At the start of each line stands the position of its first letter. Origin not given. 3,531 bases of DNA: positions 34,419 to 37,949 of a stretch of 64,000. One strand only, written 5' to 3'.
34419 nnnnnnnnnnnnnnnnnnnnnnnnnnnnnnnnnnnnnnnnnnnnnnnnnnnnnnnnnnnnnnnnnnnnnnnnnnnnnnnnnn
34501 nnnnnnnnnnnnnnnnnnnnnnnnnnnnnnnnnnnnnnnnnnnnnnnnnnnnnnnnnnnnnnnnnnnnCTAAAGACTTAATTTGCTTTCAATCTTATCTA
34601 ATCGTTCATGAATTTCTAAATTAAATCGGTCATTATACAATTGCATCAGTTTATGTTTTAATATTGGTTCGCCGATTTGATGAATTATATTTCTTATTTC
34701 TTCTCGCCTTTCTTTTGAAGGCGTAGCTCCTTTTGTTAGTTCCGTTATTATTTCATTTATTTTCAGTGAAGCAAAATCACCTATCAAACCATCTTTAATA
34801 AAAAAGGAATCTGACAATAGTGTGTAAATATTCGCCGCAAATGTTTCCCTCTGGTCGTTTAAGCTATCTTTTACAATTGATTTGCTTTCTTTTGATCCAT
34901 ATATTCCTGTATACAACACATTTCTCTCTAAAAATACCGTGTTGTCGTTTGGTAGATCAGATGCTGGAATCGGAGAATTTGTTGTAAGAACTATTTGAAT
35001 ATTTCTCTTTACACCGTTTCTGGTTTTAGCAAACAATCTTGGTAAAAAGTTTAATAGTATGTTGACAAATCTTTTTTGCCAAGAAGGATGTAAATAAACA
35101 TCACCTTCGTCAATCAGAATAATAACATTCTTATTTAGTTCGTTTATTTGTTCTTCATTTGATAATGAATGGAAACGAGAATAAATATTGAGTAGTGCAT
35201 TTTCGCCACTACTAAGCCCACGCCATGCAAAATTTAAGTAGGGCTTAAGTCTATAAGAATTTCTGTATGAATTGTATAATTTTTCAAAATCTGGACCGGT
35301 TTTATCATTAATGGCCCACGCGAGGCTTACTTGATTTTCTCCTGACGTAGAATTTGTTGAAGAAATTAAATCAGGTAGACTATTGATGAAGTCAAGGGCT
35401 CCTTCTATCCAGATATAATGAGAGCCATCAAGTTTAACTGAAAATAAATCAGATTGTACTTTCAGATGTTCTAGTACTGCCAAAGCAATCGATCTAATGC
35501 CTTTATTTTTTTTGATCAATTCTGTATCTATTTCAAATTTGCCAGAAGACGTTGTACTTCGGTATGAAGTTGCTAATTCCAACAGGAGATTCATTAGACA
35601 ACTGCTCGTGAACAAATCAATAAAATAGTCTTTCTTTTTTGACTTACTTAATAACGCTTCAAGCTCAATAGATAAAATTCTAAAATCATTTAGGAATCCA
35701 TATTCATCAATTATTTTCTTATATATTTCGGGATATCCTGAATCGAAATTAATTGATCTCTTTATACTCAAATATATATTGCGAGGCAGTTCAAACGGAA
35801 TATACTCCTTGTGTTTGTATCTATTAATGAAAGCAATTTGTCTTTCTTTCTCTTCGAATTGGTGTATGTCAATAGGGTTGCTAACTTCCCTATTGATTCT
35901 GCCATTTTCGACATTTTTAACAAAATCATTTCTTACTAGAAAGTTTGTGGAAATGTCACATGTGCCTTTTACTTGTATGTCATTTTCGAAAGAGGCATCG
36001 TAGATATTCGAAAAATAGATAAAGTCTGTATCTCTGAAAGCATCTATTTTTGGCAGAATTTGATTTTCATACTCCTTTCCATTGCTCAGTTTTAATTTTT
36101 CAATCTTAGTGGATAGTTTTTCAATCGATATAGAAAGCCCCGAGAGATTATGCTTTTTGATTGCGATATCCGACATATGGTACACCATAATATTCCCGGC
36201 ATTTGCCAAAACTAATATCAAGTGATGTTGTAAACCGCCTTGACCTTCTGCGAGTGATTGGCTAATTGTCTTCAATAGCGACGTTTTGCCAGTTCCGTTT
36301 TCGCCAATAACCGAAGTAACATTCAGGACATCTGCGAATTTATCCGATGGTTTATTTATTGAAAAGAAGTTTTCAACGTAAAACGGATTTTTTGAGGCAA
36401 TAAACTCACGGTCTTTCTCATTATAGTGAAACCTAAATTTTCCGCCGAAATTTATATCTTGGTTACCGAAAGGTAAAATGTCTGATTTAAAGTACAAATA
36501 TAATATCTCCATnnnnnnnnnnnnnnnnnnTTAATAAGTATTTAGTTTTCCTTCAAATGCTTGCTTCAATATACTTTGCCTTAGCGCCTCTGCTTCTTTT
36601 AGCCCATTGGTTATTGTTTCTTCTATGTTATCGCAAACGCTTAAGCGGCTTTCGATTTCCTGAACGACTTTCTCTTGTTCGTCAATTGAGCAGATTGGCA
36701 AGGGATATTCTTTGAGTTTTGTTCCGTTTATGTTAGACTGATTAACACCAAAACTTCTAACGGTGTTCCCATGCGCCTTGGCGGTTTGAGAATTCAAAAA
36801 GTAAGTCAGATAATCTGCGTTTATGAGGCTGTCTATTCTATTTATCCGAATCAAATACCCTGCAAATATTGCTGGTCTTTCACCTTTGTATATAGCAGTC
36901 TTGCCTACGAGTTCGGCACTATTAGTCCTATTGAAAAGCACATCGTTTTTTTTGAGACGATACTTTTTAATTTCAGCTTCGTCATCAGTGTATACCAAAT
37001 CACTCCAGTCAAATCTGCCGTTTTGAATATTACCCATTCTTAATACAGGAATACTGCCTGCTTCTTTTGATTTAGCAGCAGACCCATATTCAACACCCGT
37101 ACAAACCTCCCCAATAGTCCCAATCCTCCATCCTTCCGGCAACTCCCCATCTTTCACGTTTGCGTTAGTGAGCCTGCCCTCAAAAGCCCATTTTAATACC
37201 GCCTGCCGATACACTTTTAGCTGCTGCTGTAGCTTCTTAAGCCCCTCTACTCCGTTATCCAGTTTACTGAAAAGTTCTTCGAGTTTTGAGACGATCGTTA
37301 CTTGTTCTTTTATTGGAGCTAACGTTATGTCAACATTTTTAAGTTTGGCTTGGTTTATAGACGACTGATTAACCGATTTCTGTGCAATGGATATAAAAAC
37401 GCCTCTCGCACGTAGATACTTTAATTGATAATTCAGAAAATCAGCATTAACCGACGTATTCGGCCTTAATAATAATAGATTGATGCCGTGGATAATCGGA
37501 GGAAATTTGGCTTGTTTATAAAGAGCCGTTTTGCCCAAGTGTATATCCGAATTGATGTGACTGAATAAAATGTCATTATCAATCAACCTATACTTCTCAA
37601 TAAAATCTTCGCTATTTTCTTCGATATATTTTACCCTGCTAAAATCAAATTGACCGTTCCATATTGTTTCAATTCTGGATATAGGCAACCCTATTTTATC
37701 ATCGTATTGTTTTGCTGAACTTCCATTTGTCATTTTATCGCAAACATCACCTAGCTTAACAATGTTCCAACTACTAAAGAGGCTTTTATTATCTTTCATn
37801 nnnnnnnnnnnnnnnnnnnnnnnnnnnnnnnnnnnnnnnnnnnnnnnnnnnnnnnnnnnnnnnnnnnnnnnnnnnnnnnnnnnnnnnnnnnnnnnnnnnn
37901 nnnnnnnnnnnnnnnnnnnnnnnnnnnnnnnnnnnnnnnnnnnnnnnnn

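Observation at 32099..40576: Type I R-M operon with an embedded Septu/PtuAB-like ATPase-HNH pair: candidate guard system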

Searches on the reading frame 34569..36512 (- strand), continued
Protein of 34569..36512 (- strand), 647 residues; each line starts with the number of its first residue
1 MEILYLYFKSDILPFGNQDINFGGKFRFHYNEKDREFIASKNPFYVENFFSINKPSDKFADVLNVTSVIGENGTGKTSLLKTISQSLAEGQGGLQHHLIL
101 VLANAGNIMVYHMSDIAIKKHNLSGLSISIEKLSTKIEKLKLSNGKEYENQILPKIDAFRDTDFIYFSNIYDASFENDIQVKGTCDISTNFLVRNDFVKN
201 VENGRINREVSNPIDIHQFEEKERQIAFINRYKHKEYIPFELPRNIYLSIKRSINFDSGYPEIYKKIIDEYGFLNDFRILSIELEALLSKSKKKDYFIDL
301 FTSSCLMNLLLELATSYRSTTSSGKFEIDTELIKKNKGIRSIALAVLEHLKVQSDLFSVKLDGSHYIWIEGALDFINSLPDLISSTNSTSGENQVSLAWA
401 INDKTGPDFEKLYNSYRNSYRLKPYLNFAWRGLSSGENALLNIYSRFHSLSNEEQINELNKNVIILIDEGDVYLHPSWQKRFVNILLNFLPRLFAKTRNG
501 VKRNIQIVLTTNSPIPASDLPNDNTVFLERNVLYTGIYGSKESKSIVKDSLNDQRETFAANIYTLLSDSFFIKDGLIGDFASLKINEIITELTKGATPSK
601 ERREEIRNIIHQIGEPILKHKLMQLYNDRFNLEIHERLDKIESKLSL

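Call 65: search_solved_structures(query=A1, max_evalue=0.001)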
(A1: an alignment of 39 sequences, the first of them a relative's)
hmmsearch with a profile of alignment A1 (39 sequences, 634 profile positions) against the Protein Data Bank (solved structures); distinct sequences matched with E-value up to 0.001: 31.
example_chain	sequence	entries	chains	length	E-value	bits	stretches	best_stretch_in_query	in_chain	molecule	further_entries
9e8z_C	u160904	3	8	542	1.4e-16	63.8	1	286-523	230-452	Retron Ec83 probable ATPase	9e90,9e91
9vkz_A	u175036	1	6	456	5e-16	62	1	409-510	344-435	Retron Ec78 probable ATPase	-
9vh1_D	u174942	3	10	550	5.5e-16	61.8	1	410-513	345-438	Retron Ec78 probable ATPase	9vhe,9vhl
9kjx_B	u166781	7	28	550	1.4e-15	60.6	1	402-514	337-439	AAA family ATPase | Retron I-A effector PtuA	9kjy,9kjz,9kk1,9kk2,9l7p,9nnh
22bu_B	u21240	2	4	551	1.3e-14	57.3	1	411-508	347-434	AAA family ATPase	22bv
9u9y_A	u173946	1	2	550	2.1e-14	56.6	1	402-514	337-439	AAA family ATPase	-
9nnb_C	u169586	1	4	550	2.9e-14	56.2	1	402-514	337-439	Retron I-A effector PtuA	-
8ee4_A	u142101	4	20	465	7.6e-14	54.8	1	439-523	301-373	PtuA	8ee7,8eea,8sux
9o4a_A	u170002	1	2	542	1.7e-13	53.6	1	286-523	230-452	Retron Ec83 probable ATPase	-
9nnk_C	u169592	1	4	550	4.8e-13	52.1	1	415-514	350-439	Retreon I-A effector PtuA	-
22et_E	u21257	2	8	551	6.2e-13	51.8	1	411-508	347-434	PtuA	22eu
9n69_A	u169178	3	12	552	4.3e-12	49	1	410-522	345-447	AAA family ATPase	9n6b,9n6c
6p74_A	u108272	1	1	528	2.4e-09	39.9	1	454-526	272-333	Putative ATP-dependent endonuclease of the OLD family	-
8ux9_B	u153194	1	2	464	4.8e-09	38.9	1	414-506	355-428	AriA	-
8v45_A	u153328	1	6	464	4.8e-09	38.9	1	414-506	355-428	AriA antitoxin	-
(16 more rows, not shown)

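Call 86: search_protein_families(library=padloc, proteins=[L001:13565-15133:+, L087:4364-5377:+, L087:5377-6663:+], max_evalue=0.00001)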
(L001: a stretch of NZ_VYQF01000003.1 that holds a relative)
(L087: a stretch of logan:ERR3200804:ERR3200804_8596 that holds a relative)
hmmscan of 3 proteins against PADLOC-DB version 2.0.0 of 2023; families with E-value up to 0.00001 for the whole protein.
L001:13565-15133:+ (522 aa): 46 families (the best 25 are shown)
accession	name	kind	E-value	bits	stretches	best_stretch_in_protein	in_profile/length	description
PDLC03757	Drt2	-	2.3e-137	457.1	1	2-520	73-465/502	DRT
PDLC02173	Drt2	-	2.2e-92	308.5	2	3-248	2-213/425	-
PDLC03754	RT_UG17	-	1.2e-22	78.3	1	272-439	160-302/429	DRT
PDLC01136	RT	-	6e-21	73.1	1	272-380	161-250/263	RT (reverse transcriptase)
PDLC03768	Drt3a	-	8.4e-19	66.3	1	281-434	165-290/411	DRT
PDLC01607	RT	-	1e-17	62.8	1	129-406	6-160/161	"CAS-I,CAS-II,CAS-III,CAS-IV,CAS-V,CAS-VI; acquisition_associated"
PDLC02942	RT_III-A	-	1.2e-16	58.7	1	296-376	175-254/341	-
PDLC03759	RT_UG21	-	6.9e-16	56.1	1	297-430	190-317/503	DRT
PDLC02175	Drt3a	-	4.1e-15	53.9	1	295-435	156-288/417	-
PDLC02940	RT_II-A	-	4.4e-14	50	1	295-375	316-397/477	-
PDLC03785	RT_UG9_large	-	4.9e-14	49.5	1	295-384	424-510/772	DRT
PDLC03764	RT_UG26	-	5.7e-14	49.7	1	273-460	162-326/398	DRT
PDLC02952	RT_VI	-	6.8e-14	49.8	1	297-378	138-218/279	-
PDLC02946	RT_III-A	-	1.2e-13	48.9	1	299-379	170-249/330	-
PDLC03775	RT_UG36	-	2.2e-13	47.9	1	284-376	190-268/557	DRT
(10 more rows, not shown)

L087:4364-5377:+ (337 aa): 0 families

L087:5377-6663:+ (428 aa): 0 families

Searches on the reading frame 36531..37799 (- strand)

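Call 3: search_protein_families(library=pfam, proteins=[window:36531-37799:-])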
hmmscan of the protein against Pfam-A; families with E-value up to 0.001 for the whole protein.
window:36531-37799:- (422 aa): 1 family
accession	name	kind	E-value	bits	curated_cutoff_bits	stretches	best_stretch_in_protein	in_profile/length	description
PF01420.25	Methylase_S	-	5e-31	108.6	22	2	221-401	1-167/168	Type I restriction modification DNA specificity domain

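Call 4: search_protein_families(library=padloc, proteins=[window:36531-37799:-])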
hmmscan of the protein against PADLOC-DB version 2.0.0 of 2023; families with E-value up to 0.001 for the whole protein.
window:36531-37799:- (422 aa): 106 families (the best 25 are shown)
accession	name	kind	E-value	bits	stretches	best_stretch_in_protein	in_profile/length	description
PDLC03169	Specificity_I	-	6.3e-79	264.5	2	110-420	108-420/461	Type I specificity subunit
PDLC03109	Specificity_I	-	7e-79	263.9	3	219-419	290-497/591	Type I specificity subunit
PDLC03107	Specificity_I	-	1.7e-74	249.3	2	221-419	192-392/392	Type I specificity subunit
PDLC03189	Specificity_I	-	1.5e-72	243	1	6-419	5-417/459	Type I specificity subunit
PDLC03148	Specificity_I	-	1.9e-68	229.3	2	199-413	237-451/453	Type I specificity subunit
PDLC03162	Specificity_I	-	7.2e-65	217.5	1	6-420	3-415/431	Type I specificity subunit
PDLC03127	Specificity_I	-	5.2e-61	205.1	2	219-419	247-453/571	Type I specificity subunit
PDLC03100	Specificity_I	-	3.8e-60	202.4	2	173-417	157-390/392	Type I specificity subunit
PDLC03072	Specificity_I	-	1.7e-53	180.3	2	218-419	231-437/448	Type I specificity subunit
PDLC03069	Specificity_I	-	4.5e-51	172.2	2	8-177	183-358/387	Type I specificity subunit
PDLC03179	Specificity_I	-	2.8e-49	166.5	2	216-414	386-587/589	Type I specificity subunit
PDLC03079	Specificity_I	-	6.5e-49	165.3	2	215-421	239-449/470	Type I specificity subunit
PDLC04137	mad5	-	2.6e-48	163.2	2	10-264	2-255/392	mads_5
PDLC03105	Specificity_I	-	3.6e-43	146.7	1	11-418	25-434/448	Type I specificity subunit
PDLC03090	Specificity_I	-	2.3e-42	143.8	1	9-420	20-432/434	Type I specificity subunit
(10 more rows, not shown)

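Call 5: search_protein_families(library=ncbifam, proteins=[window:36531-37799:-])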
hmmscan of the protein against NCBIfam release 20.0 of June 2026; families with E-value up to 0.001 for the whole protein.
window:36531-37799:- (422 aa): 2 families
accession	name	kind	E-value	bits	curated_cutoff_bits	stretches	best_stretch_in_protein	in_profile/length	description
NF007278.0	PRK09737.1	equivalog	1e-80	271.8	662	2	187-420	185-420/461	type I restriction-modification system specificity subunit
NF047740.1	antiphage_MADS5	equivalog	1e-09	37.8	400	1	228-386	276-439/461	methylation-associated defense system restriction endonuclease subunit S MAD5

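Call 86: search_protein_families(library=padloc, proteins=[L081:2714-3826:+, L081:3823-4251:+, L083:4413-5636:+, L083:5633-6082:+, L083:6079-7989:+, L084:3480-5435:+, L084:6710-8014:+], max_evalue=0.00001)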
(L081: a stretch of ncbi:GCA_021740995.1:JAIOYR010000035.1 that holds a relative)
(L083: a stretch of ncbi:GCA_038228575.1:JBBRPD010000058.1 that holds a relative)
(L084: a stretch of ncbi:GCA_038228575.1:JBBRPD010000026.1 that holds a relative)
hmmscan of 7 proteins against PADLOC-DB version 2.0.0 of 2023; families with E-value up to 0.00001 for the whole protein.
L081:2714-3826:+ (370 aa): 60 families (the best 25 are shown)
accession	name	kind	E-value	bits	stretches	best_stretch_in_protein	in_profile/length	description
PDLC04710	PDC-M56A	-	1.5e-127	423.7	1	1-367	1-377/382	-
PDLC02979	AriA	-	6.5e-23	80.1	2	181-274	288-372/373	-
PDLC03878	NsnB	-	6.2e-20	70.2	1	1-303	2-308/345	-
PDLC02358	Old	-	5.6e-19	66.3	1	233-282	287-336/578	Old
PDLC02980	AriA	-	1.1e-17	63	1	182-276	220-304/304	-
PDLC04178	HEC-01A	-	4.1e-17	60.3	2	226-276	283-332/399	-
PDLC04175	HEC-01A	-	1.1e-16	58.9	1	230-276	268-313/363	-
PDLC04177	HEC-01A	-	7.2e-15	52.9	1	141-275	214-340/393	-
PDLC04562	PDC-M29A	-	2e-14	51.6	1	1-119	1-131/410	-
PDLC02915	ATPase-Toprim_I-B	-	1.2e-13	48.7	1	229-275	254-299/623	-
PDLC04033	PD-T4-4_A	-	1.8e-13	48.5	1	233-276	328-371/460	-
PDLC04213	HEC-02A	-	3.3e-13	47.9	1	2-299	4-295/337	-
PDLC04214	HEC-02A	-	4.2e-13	47.3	1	2-271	3-278/338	-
PDLC04179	HEC-01A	-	8.1e-13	46.3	1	232-276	361-406/459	-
PDLC00299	PtuA1|PtuA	-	2.5e-11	41.3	1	163-275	306-421/535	AAA ATPase domain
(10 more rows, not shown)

L081:3823-4251:+ (142 aa): 1 family
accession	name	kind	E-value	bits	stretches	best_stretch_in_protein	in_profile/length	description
PDLC04711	PDC-M56B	-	2e-42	142.7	1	2-136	7-144/151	-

L083:4413-5636:+ (407 aa): 1 family
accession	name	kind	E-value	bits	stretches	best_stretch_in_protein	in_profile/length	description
PDLC03848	LmuA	-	1.3e-42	145.5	1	6-402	3-367/373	-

L083:5633-6082:+ (149 aa): 1 family
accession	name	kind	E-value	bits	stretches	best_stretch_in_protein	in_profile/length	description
PDLC03870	LmuC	-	2.5e-07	29.5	1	20-148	25-162/163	-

L083:6079-7989:+ (636 aa): 3 families
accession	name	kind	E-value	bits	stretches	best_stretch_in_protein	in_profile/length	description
PDLC03859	LmuB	-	5.6e-87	291.4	1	1-619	1-605/611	-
PDLC03863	LmuB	-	1.2e-16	58.5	1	1-600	1-582/610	-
PDLC03862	LmuB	-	2.2e-11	40.9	1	21-395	23-396/643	-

L084:3480-5435:+ (651 aa): 1 family
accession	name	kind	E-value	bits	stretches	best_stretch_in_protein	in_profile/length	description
PDLC03485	REase_II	-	1e-07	28.8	1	25-117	29-115/611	Type II restriction enzyme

L084:6710-8014:+ (434 aa): 0 families
